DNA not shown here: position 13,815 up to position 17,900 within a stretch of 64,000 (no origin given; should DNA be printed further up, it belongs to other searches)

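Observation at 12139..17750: RecD-like helicase with a novel Cys-containing N-domain and a Vsr/DUF559-like nuclease C-domain, clustered with a RecB-like nuclease and a small membrane protein: a candidate helicase-nuclease defence module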

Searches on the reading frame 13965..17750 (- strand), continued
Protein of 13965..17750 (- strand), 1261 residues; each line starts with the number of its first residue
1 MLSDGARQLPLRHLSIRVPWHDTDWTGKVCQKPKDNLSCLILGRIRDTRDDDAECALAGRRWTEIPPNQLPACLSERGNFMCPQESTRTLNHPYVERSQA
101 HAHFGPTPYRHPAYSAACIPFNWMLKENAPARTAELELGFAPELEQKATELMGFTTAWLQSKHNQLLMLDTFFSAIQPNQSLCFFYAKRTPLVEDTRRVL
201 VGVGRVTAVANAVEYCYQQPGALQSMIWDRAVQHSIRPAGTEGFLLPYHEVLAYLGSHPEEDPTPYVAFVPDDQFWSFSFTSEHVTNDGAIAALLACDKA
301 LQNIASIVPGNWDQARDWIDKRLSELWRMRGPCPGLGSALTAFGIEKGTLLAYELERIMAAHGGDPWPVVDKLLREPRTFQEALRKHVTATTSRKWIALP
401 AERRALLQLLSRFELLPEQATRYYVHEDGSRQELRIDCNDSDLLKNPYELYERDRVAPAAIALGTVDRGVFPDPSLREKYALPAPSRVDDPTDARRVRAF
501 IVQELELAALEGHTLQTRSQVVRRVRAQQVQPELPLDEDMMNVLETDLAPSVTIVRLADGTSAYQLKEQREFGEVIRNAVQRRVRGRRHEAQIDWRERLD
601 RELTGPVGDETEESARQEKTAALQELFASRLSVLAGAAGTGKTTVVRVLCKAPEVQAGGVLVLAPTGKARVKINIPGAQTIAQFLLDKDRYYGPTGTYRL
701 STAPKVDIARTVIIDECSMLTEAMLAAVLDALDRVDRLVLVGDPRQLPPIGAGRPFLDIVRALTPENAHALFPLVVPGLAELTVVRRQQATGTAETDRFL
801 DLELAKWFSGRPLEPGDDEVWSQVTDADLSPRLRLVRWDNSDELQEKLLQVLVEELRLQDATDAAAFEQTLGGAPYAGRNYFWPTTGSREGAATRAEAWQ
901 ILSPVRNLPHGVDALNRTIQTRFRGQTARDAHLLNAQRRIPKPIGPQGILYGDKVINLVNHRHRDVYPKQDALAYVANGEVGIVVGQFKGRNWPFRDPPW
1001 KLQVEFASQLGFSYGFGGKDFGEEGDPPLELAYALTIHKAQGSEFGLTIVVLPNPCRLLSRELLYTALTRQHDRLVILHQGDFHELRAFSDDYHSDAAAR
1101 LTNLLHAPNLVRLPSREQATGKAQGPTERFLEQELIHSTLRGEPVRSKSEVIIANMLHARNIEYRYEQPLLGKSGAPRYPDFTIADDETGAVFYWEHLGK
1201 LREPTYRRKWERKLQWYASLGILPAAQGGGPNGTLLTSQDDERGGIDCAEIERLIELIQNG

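Call 36: search_protein_families(library=padloc, proteins=[L011:12028-15300:+, L011:3147-6323:+, L013:1164-4490:+, L013:4067-7972:+, L001:318-4250:+, L081:5611-6357:+, L083:5177-5968:+, L083:9787-10728:+, L083:11737-13434:+, L083:3165-5180:+], max_evalue=0.00001)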
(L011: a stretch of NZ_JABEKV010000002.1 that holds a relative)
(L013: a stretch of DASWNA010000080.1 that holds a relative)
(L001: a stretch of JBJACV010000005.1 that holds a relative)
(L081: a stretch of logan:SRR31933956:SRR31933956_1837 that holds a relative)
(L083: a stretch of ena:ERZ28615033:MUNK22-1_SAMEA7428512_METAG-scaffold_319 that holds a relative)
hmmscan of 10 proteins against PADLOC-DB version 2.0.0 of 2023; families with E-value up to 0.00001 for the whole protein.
L011:12028-15300:+ (1090 aa): 36 families (the best 25 are shown)
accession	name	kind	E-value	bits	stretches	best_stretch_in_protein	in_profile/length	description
PDLC01075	C3a139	-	6.5e-126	419.9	1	180-1083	163-945/948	HKD+Snf2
PDLC02621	DrmD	-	3e-37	126.4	1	569-847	387-637/1040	DrmD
PDLC02623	DrmD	-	7.2e-33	111.4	1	691-881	508-669/1040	DrmD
PDLC02193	PLD_Helicase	-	1.4e-29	100.9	1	675-867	652-833/905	-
PDLC02619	DrmD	-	5.8e-28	95.5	2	675-841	374-541/872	DrmD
PDLC02500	BrxHI|BrxHII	-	3.1e-26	90.2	1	664-845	429-584/933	BrxHI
PDLC00659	HmaA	-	3.1e-25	86.2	1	579-835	370-612/1176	SNF2 helicase / DEAD-box helicase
PDLC02843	DpdE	-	6.5e-23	78.6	2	273-410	179-301/1091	DpdE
PDLC03830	ZacC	-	9.1e-22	75.5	1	354-410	239-292/1019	-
PDLC02840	DpdE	-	1.7e-20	71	2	273-409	180-305/1091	DpdE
PDLC04556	PDC-M27C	-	1.9e-20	70.8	2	255-322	40-110/892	-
PDLC02572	DrmA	-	4e-20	69.4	1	636-839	443-627/1043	DrmA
PDLC02632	DrmD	-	2.9e-16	57.1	1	674-842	481-633/662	DrmD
PDLC02633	DrmD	-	3.1e-16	56.5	1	790-847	584-642/839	DrmD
PDLC02853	DpdE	-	1e-15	54.8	1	689-848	465-613/985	DpdE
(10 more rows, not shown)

L011:3147-6323:+ (1058 aa): 45 families (the best 25 are shown)
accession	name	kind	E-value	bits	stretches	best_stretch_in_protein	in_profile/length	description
PDLC02623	DrmD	-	3.5e-294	976.5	1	23-1033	3-999/1040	DrmD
PDLC02500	BrxHI|BrxHII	-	4.7e-65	218.7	2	551-722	476-648/933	BrxHI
PDLC02621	DrmD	-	2.2e-62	209.6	2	533-900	496-859/1040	DrmD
PDLC00659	HmaA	-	2.3e-51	172.8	2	536-886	489-844/1176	SNF2 helicase / DEAD-box helicase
PDLC02619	DrmD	-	2.4e-49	166.2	2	111-333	18-222/872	DrmD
PDLC02504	BrxHI|BrxHII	-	4.5e-45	152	2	536-724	465-654/971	BrxHII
PDLC02843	DpdE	-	1.1e-44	150.7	3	120-196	154-230/1091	DpdE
PDLC02572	DrmA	-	6.9e-43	144.8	2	128-325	122-317/1043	DrmA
PDLC02840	DpdE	-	1e-41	141.2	2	536-707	539-714/1091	DpdE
PDLC02620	DrmD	-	1.5e-41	140.4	2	555-713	484-640/1060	DrmD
PDLC02632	DrmD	-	9.5e-40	134.7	2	128-332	127-329/662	DrmD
PDLC02633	DrmD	-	9.8e-36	121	2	119-213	120-214/839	DrmD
PDLC02844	DpdE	-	7.6e-33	111.5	2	556-700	586-735/1074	DpdE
PDLC02634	DrmD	-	4.3e-30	102.2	2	608-709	541-641/900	DrmD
PDLC02846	DpdE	-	2.1e-28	96.8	2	117-211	155-250/1034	DpdE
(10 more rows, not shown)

L013:1164-4490:+ (1108 aa): 31 families (the best 25 are shown)
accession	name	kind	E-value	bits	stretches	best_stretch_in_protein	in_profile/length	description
PDLC01075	C3a139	-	6.3e-44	148.6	2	148-498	76-391/948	HKD+Snf2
PDLC02621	DrmD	-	8.4e-30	101.7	1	619-933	390-668/1040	DrmD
PDLC02619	DrmD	-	4.8e-29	99.1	2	768-876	413-532/872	DrmD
PDLC02843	DpdE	-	2.3e-22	76.8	2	748-877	548-663/1091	DpdE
PDLC02623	DrmD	-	2.6e-22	76.5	1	750-876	510-622/1040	DrmD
PDLC02840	DpdE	-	7.3e-22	75.5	2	327-469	181-317/1091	DpdE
PDLC02500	BrxHI|BrxHII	-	1e-21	75.3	1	710-897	418-593/933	BrxHI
PDLC00659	HmaA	-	1.6e-21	73.9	1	605-876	350-609/1176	SNF2 helicase / DEAD-box helicase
PDLC02193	PLD_Helicase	-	6.2e-21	72.3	1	721-876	640-796/905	-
PDLC02625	DrmD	-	3.6e-16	56.9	1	710-877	208-369/792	DrmD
PDLC04556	PDC-M27C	-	8.2e-16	55.5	0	836-876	758-799/892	-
PDLC02632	DrmD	-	1.1e-14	51.9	1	760-891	514-636/662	DrmD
PDLC02707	PbeA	-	2.6e-14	50.7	1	141-373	85-320/672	PbeA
PDLC02572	DrmA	-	4.4e-14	49.4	1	750-890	497-637/1043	DrmA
PDLC02633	DrmD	-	4.9e-14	49.2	1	758-889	516-640/839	DrmD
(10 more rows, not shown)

L013:4067-7972:+ (1301 aa): 11 families
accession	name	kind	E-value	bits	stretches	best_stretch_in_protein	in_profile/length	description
PDLC03610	REase_MTase_IIG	-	1.1e-163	544.8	2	723-1274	543-1072/1096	Type IIG restriction enzyme-methyltransferase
PDLC03631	REase_MTase_IIG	-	1.4e-70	236.5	3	571-929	341-708/1086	Type IIG restriction enzyme-methyltransferase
PDLC03597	REase_MTase_IIG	-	1.9e-34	116.5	1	571-1170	910-1511/1646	Type IIG restriction enzyme-methyltransferase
PDLC03051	REase_MTase_I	-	3.2e-29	98.8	2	575-837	898-1153/1591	Type I restriction enzyme-methyltransferase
PDLC03621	REase_MTase_IIG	-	7.7e-22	75.2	2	571-836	333-589/1024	Type IIG restriction enzyme-methyltransferase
PDLC04134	mad2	-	2.4e-10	37.9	1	470-801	230-428/492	mads_2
PDLC03021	MTase_I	-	1.4e-08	32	0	486-529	141-182/491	Type I methyltransferase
PDLC03025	MTase_I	-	1.1e-07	28.9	0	489-532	142-183/569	Type I methyltransferase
PDLC03267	MTase_II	-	2.8e-06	24.5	0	696-797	100-197/539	Type II methyltransferase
PDLC03338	MTase_II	-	2.8e-06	24.3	0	692-787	235-318/604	Type II methyltransferase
PDLC02529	PglX|PglXI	-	3.1e-06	23.1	1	575-780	229-431/1189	PglX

L001:318-4250:+ (1310 aa): 9 families
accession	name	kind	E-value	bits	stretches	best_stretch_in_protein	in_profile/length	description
PDLC03610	REase_MTase_IIG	-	2e-201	669.9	2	599-1117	557-1075/1096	Type IIG restriction enzyme-methyltransferase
PDLC03631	REase_MTase_IIG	-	7.8e-67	224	1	207-1086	156-988/1086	Type IIG restriction enzyme-methyltransferase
PDLC03597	REase_MTase_IIG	-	1.8e-42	143.2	1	432-1018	913-1505/1646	Type IIG restriction enzyme-methyltransferase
PDLC03051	REase_MTase_I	-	2.2e-35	119.2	1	354-1081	845-1536/1591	Type I restriction enzyme-methyltransferase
PDLC03621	REase_MTase_IIG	-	1.6e-25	87.3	2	357-696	287-587/1024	Type IIG restriction enzyme-methyltransferase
PDLC03250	MTase_II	-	7e-09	32.9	0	427-649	186-418/775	Type II methyltransferase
PDLC03025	MTase_I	-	7.7e-09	32.8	0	434-491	185-245/569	Type I methyltransferase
PDLC03021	MTase_I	-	1.3e-08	32.1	0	349-391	141-181/491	Type I methyltransferase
PDLC04134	mad2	-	2e-06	24.9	1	332-620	229-387/492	mads_2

L081:5611-6357:+ (248 aa): 0 families

L083:5177-5968:+ (263 aa): 3 families
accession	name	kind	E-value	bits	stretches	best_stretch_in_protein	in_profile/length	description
PDLC02449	BrxA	-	8.3e-08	30.4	1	1-168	1-159/236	BrxA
PDLC02437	BrxA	-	1.2e-07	29.5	0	127-177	118-168/238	BrxA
PDLC02444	BrxA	-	1.6e-07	29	1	129-199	129-200/251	BrxA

L083:9787-10728:+ (313 aa): 0 families

L083:11737-13434:+ (565 aa): 0 families

L083:3165-5180:+ (671 aa): 4 families
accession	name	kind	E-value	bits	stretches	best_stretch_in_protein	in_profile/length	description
PDLC02558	PglZ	-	9.4e-117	388.9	1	7-671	3-663/666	PglZ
PDLC02556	PglZ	-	3.7e-78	261.7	1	11-670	5-638/641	PglZ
PDLC02555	PglZ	-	1.4e-34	117.7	1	7-670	4-612/613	PglZ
PDLC02565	PglZ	-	1.1e-07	28.6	1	349-585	428-658/910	PglZ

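Call 81: search_protein_families(library=padloc, proteins=[L001:4247-8002:+, L003:6106-7647:+, L007:3879-6719:+, L007:6719-7993:+, L008:3457-6606:+, L008:6603-7862:+, L011:6316-7929:+, L012:5623-7677:+, L014:6058-7965:+, L010:4055-6517:+], max_evalue=1e-8)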
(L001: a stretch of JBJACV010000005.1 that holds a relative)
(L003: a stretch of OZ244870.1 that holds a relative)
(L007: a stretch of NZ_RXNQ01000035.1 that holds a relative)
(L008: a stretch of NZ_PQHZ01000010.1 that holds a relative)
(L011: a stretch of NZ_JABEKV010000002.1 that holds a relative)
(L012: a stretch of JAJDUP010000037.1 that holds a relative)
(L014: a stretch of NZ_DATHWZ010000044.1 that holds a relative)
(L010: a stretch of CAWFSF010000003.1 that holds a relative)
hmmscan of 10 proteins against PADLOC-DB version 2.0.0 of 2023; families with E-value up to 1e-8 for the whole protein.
L001:4247-8002:+ (1251 aa): 9 families
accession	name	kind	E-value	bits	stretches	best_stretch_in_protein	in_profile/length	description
PDLC03745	Drt1a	-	0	1267.5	1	4-1248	4-1176/1176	DRT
PDLC02171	Drt1a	-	1.1e-130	435.1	2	6-613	11-601/1232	-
PDLC03804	RTasNitrilase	-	1e-57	194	1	735-1248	8-395/397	DRT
PDLC03780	RT_UG5-nitrilase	-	3.2e-31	106.6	2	1004-1214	678-870/907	DRT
PDLC03759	RT_UG21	-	2.1e-12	44.6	1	102-366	67-264/503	DRT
PDLC01607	RT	-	1.7e-10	39.3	1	194-369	34-152/161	"CAS-I,CAS-II,CAS-III,CAS-IV,CAS-V,CAS-VI; acquisition_associated"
PDLC03774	RT_UG35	-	1.1e-09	35.1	1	170-367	434-586/938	DRT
PDLC01136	RT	-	1.6e-09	35.6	0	191-369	117-247/263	RT (reverse transcriptase)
PDLC03756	RT_UG19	-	4.8e-09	33.8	1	145-324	105-242/562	DRT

L003:6106-7647:+ (513 aa): 0 families

L007:3879-6719:+ (946 aa): 29 families (the best 25 are shown)
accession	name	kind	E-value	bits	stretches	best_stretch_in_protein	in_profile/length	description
PDLC03031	MTase_I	-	2.5e-251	834.5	2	5-800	2-796/834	Type I methyltransferase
PDLC03022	MTase_I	-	7.8e-156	518.7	2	7-632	2-620/857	Type I methyltransferase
PDLC03027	MTase_I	-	5.8e-123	410.1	1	109-638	70-590/810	Type I methyltransferase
PDLC03032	MTase_I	-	9e-102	339.8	1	110-677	71-637/1001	Type I methyltransferase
PDLC03038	MTase_I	-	3.9e-82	274.5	1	5-481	3-453/896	Type I methyltransferase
PDLC03039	MTase_I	-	2.2e-80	268.7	1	6-480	2-450/708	Type I methyltransferase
PDLC03028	MTase_I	-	1.7e-71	239.7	1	6-481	724-1192/1236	Type I methyltransferase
PDLC03019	MTase_I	-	4.8e-69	231.6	1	11-480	8-459/932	Type I methyltransferase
PDLC03021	MTase_I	-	3.5e-62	208.8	1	29-482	24-455/491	Type I methyltransferase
PDLC03035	MTase_I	-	9.2e-60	200.9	1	4-429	3-408/653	Type I methyltransferase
PDLC03029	MTase_I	-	5.3e-59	198.3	1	5-465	3-464/661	Type I methyltransferase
PDLC03240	MTase_II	-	1.4e-50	170.6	1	11-480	8-467/511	Type II methyltransferase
PDLC03026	MTase_I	-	2.7e-50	169.9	1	117-456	72-405/487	Type I methyltransferase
PDLC04134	mad2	-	8.8e-46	154.7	1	7-448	137-484/492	mads_2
PDLC03020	MTase_I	-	5.6e-44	148.9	1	10-395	5-392/410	Type I methyltransferase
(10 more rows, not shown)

L007:6719-7993:+ (424 aa): 81 families (the best 25 are shown)
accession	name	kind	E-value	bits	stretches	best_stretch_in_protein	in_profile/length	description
PDLC03091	Specificity_I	-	8.2e-87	289.9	1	100-422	109-441/442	Type I specificity subunit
PDLC03108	Specificity_I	-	4.4e-61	205.5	1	65-410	111-437/452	Type I specificity subunit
PDLC03098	Specificity_I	-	4.4e-48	162.8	1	54-411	93-439/443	Type I specificity subunit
PDLC03087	Specificity_I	-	9.4e-48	161.1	2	44-221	61-237/418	Type I specificity subunit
PDLC03099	Specificity_I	-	7.9e-46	155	1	12-419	5-401/405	Type I specificity subunit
PDLC03106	Specificity_I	-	6e-44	148.7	1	92-419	112-458/461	Type I specificity subunit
PDLC03054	Specificity_I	-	1.2e-40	137.2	1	7-411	4-393/401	Type I specificity subunit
PDLC03112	Specificity_I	-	1.7e-39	134.2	1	17-179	211-372/378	Type I specificity subunit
PDLC03069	Specificity_I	-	5.2e-39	132.5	1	80-399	85-378/387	Type I specificity subunit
PDLC03165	Specificity_I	-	7.5e-39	132.3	2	116-403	148-409/411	Type I specificity subunit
PDLC03178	Specificity_I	-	4.6e-37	126.4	1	61-403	81-409/411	Type I specificity subunit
PDLC04137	mad5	-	3.1e-36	123.4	1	54-401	62-391/392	mads_5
PDLC03101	Specificity_I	-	4.6e-36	123.3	1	51-411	64-407/411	Type I specificity subunit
PDLC03175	Specificity_I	-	2.4e-33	113.7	1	86-411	115-432/439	Type I specificity subunit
PDLC03086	Specificity_I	-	3.6e-33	113.2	1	207-395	2-190/458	Type I specificity subunit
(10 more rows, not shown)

L008:3457-6606:+ (1049 aa): 0 families

L008:6603-7862:+ (419 aa): 0 families

L011:6316-7929:+ (537 aa): 0 families

L012:5623-7677:+ (684 aa): 22 families
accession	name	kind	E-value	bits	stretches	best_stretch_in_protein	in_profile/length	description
PDLC01087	C3a187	-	3.5e-34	116.6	2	426-681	319-551/559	NERD+UvrD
PDLC00132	GajB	-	2e-31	107.4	2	223-592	4-379/625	UrvD helicase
PDLC00114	GajB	-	7.9e-30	102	2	220-597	5-384/635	UrvD helicase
PDLC03802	RTasHel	-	1.2e-26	91.8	1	224-580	7-330/675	DRT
PDLC00117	GajB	-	1.3e-24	84.7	2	245-601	36-387/604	UrvD helicase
PDLC00104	GajB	-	2e-20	71.1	1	224-468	5-205/574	UrvD helicase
PDLC00107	GajB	-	5e-17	59.7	0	397-592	181-374/587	UrvD helicase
PDLC00121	GajB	-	2.9e-15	53.8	1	241-591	23-360/565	UrvD helicase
PDLC00127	GajB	-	9.6e-15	52.1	0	589-670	490-564/594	UrvD helicase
PDLC00103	GajB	-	1.1e-14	52.3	1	422-591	207-375/612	UrvD helicase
PDLC00130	GajB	-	4.2e-13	46.4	0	223-516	4-299/589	UrvD helicase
PDLC00148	GajB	-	1.5e-12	45.2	0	565-675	259-356/369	UrvD helicase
PDLC00123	GajB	-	3.8e-12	43.6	0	591-670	428-505/540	UrvD helicase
PDLC00112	GajB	-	7.5e-12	42.6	0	604-670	494-555/581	UrvD helicase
PDLC00143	GajB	-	2.2e-11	41.1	0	425-560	199-333/632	UrvD helicase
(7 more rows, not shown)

L014:6058-7965:+ (635 aa): 51 families (the best 25 are shown)
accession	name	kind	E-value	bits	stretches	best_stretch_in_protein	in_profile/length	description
PDLC00293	PtuA1|PtuA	-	2.3e-56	189.9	1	1-395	1-400/527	AAA ATPase domain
PDLC02981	AriAB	-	6.8e-23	79.2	1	278-461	270-454/694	-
PDLC00302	PtuA1|PtuA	-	1.9e-21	74.4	1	100-382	144-418/576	AAA ATPase domain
PDLC00265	PtuA1|PtuA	-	3e-21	74.1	1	268-386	261-377/479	AAA ATPase domain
PDLC02979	AriA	-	1e-18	66.3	0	1-54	1-52/373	-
PDLC00294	PtuA1|PtuA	-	5.5e-18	62.9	0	275-397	299-422/548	AAA ATPase domain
PDLC02980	AriA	-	5.7e-18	63.9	1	29-380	3-302/304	-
PDLC00289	PtuA1|PtuA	-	2.3e-17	61.2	0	304-398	219-309/404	AAA ATPase domain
PDLC02914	ATPase-Toprim_I-B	-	4.1e-15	53.9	0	323-417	192-283/443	-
PDLC04135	mad3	-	1e-14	52.9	0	2-45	1-42/374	mads_3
PDLC02915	ATPase-Toprim_I-B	-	2.3e-14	51.1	0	310-451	226-362/623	-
PDLC00303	PtuA1|PtuA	-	6.5e-14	49.8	1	237-408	141-311/386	AAA ATPase domain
PDLC00070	GajA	-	9.1e-14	49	0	332-400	289-357/596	AAA ATPase domain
PDLC00273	PtuA1|PtuA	-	6.8e-13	46.4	1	285-400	176-289/375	AAA ATPase domain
PDLC04176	HEC-01A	-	1.1e-12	46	0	1-46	1-44/371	-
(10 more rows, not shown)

L010:4055-6517:+ (820 aa): 0 families
